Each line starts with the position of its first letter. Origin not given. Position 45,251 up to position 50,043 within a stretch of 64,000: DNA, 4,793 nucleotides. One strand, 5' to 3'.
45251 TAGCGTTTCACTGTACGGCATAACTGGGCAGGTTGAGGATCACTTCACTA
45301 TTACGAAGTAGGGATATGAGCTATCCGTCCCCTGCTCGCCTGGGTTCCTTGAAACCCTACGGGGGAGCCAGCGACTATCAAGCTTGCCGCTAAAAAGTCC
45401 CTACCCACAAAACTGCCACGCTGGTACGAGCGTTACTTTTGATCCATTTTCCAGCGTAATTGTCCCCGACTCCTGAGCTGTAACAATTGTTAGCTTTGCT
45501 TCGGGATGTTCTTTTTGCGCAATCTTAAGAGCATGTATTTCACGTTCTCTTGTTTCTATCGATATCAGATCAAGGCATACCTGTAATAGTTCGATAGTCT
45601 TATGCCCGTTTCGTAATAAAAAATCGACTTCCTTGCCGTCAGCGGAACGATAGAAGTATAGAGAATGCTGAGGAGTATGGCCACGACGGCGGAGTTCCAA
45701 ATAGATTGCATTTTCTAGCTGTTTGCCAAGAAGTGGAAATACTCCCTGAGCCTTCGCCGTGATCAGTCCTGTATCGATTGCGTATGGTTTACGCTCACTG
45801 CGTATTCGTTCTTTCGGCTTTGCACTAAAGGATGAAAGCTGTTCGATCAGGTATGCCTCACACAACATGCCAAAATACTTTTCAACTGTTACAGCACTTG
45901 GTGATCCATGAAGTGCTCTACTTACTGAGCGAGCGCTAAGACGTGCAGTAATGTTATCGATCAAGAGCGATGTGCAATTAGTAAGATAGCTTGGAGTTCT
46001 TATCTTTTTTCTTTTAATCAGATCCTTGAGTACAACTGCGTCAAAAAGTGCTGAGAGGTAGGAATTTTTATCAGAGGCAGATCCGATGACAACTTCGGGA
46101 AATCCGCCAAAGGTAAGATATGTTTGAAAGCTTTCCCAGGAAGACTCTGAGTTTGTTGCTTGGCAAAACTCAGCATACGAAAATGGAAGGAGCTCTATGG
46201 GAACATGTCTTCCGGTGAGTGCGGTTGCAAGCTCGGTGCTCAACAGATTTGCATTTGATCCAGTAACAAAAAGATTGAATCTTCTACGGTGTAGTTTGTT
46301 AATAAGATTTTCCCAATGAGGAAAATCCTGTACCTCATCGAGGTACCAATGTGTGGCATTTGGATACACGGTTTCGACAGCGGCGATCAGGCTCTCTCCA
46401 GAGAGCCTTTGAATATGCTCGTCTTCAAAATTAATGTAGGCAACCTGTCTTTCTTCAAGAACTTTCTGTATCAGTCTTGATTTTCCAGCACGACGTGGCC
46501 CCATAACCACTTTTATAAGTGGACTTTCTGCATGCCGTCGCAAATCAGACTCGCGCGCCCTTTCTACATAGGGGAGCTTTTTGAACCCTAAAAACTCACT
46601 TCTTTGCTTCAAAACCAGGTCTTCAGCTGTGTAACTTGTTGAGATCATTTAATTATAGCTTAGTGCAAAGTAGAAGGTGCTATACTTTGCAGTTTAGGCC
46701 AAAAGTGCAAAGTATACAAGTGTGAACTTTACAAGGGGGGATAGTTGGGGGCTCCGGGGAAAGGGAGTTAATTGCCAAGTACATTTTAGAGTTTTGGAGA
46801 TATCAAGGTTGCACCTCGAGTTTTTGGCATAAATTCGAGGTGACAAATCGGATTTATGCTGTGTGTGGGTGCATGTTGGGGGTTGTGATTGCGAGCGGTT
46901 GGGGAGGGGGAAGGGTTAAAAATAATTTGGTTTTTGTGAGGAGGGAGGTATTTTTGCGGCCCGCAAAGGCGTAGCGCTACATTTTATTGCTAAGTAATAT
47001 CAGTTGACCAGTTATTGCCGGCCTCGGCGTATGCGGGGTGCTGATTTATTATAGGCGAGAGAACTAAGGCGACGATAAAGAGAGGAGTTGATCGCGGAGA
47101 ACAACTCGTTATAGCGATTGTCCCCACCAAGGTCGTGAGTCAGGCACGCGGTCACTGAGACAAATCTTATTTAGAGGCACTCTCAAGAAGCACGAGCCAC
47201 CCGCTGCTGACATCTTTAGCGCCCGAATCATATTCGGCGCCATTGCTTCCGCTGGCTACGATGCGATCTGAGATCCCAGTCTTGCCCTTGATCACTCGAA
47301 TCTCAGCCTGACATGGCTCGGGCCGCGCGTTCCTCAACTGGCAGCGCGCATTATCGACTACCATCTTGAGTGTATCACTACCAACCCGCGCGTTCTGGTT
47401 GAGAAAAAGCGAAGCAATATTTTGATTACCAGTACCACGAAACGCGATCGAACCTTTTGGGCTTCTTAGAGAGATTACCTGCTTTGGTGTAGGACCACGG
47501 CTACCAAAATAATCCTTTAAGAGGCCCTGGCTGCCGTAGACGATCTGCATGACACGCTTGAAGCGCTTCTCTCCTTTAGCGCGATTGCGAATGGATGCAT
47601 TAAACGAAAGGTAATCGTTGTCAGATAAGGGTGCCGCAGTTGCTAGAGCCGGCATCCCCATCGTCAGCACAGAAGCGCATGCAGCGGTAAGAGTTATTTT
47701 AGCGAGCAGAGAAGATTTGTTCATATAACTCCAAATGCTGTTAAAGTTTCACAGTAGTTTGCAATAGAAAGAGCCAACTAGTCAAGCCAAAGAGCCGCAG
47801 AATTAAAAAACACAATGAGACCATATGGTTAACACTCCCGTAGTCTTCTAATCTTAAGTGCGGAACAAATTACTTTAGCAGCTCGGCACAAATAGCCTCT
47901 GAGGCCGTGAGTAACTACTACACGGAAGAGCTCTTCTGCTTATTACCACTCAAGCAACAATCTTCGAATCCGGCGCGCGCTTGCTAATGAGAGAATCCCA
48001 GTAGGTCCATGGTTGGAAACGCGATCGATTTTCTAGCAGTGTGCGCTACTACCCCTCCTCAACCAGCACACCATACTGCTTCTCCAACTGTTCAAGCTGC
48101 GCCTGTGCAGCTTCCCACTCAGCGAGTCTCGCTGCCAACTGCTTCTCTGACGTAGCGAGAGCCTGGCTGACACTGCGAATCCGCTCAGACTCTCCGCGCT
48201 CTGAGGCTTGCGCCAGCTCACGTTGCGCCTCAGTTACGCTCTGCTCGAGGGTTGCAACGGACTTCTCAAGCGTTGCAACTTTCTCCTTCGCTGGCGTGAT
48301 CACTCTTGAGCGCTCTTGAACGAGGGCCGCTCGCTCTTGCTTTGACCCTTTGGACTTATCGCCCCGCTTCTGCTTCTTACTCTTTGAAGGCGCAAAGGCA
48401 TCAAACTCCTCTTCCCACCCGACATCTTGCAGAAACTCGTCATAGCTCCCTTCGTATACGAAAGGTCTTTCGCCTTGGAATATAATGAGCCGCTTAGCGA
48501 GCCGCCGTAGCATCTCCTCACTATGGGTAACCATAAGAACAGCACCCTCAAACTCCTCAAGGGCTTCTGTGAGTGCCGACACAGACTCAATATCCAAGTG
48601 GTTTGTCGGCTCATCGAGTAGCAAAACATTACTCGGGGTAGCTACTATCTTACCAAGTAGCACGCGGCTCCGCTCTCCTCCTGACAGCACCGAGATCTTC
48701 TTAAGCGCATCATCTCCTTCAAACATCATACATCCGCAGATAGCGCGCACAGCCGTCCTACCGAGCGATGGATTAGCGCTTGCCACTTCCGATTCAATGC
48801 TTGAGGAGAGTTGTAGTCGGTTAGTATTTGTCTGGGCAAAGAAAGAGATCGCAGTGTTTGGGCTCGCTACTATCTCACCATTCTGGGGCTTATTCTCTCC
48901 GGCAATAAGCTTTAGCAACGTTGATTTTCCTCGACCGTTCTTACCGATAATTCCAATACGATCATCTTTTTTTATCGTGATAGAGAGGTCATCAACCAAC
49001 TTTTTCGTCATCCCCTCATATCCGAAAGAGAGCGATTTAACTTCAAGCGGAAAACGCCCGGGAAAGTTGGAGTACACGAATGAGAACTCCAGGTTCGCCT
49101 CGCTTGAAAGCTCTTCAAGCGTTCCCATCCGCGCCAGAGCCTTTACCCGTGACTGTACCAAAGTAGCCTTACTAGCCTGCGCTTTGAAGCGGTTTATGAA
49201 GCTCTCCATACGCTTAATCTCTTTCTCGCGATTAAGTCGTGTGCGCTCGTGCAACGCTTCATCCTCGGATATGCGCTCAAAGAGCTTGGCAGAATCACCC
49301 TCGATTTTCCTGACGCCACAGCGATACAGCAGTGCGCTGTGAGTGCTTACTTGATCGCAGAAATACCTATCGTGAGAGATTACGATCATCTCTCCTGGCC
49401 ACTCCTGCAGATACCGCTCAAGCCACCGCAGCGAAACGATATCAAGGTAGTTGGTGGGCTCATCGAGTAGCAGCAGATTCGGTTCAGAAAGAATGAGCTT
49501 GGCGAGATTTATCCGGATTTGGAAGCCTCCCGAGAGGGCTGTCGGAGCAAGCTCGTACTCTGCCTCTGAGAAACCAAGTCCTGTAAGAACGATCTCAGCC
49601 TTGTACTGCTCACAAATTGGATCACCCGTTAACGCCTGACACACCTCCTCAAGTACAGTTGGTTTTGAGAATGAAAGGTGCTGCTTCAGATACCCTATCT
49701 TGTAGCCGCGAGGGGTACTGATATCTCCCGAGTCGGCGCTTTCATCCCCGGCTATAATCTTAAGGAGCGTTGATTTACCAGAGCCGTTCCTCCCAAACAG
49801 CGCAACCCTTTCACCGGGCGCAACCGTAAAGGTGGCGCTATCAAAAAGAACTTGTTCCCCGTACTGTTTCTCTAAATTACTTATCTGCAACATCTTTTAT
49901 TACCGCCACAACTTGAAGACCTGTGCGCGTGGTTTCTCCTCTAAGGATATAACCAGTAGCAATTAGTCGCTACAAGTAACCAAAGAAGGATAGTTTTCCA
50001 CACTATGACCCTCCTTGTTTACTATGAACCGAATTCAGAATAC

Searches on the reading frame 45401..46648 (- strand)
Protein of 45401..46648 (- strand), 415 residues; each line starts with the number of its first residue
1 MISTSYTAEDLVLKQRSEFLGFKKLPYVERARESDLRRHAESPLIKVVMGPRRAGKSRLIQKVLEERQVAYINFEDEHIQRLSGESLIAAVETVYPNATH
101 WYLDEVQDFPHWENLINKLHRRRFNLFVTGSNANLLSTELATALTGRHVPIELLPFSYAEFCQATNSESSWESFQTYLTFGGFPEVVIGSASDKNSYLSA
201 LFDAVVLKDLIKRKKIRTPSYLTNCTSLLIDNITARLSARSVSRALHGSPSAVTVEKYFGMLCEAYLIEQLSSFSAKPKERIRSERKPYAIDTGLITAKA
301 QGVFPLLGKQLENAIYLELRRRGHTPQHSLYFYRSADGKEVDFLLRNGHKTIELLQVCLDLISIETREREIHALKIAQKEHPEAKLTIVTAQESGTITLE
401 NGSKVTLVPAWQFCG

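Call 9: search_protein_families(library=pfam, proteins=[window:45401-46648:-], max_evalue=0.001)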
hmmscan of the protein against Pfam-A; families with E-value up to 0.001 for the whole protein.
window:45401-46648:- (415 aa): 2 families
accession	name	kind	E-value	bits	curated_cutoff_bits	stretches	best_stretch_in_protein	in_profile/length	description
PF13173.12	AAA_14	-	1.8e-28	99.5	27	1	45-162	4-129/129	AAA domain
PF13635.12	DUF4143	-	7.9e-23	81.4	28.1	1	208-357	2-157/160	Domain of unknown function (DUF4143)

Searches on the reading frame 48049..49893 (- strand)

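Call 9: search_protein_families(library=pfam, proteins=[window:48049-49893:-], max_evalue=0.001)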
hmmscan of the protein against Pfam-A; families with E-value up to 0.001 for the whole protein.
window:48049-49893:- (614 aa): 13 families
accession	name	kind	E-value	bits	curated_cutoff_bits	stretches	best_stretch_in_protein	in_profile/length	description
PF00005.33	ABC_tran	-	7.9e-50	169.4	25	2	19-148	3-137/137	ABC transporter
PF13304.12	AAA_21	-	2.5e-15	57.8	27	1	420-462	258-303/304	AAA domain, putative AbiEii toxin, Type IV TA system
PF12848.13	ABC_tran_Xtn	-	3.2e-13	50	25.9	1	203-267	17-82/85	ABC transporter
PF02463.25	SMC_N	-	4.4e-11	43.1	40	0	401-472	135-212/220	RecF/RecN/SMC N terminal domain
PF13555.12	AAA_29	-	1.7e-08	34.5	27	0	17-44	12-39/61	P-loop containing region of AAA domain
PF03193.22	RsgA_GTPase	-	1.6e-06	28.5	30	0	28-60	107-139/174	RsgA GTPase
PF00006.31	ATP-synt_ab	-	7.9e-06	26.1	29.5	0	21-53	8-40/213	ATP synthase alpha/beta family, nucleotide-binding domain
PF01926.29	MMR_HSR1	-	9.1e-06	26.2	21.9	0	29-56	1-27/113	50S ribosome-binding GTPase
PF05729.18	NACHT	-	0.00019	21.7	26.7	0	29-48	2-21/167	NACHT domain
PF00350.29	Dynamin_N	-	0.00025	21.5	27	0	30-65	1-37/168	Dynamin family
PF25199.1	nSTAND_NTPase5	-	0.00054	20.3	34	0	30-79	44-86/145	Novel STAND NTPase 5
PF13401.12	AAA_22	-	0.0006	20.6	27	0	31-89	9-59/130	AAA domain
PF16326.10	ABC_tran_CTD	-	0.00092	19.8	32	1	537-595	8-66/69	ABC transporter C-terminal domain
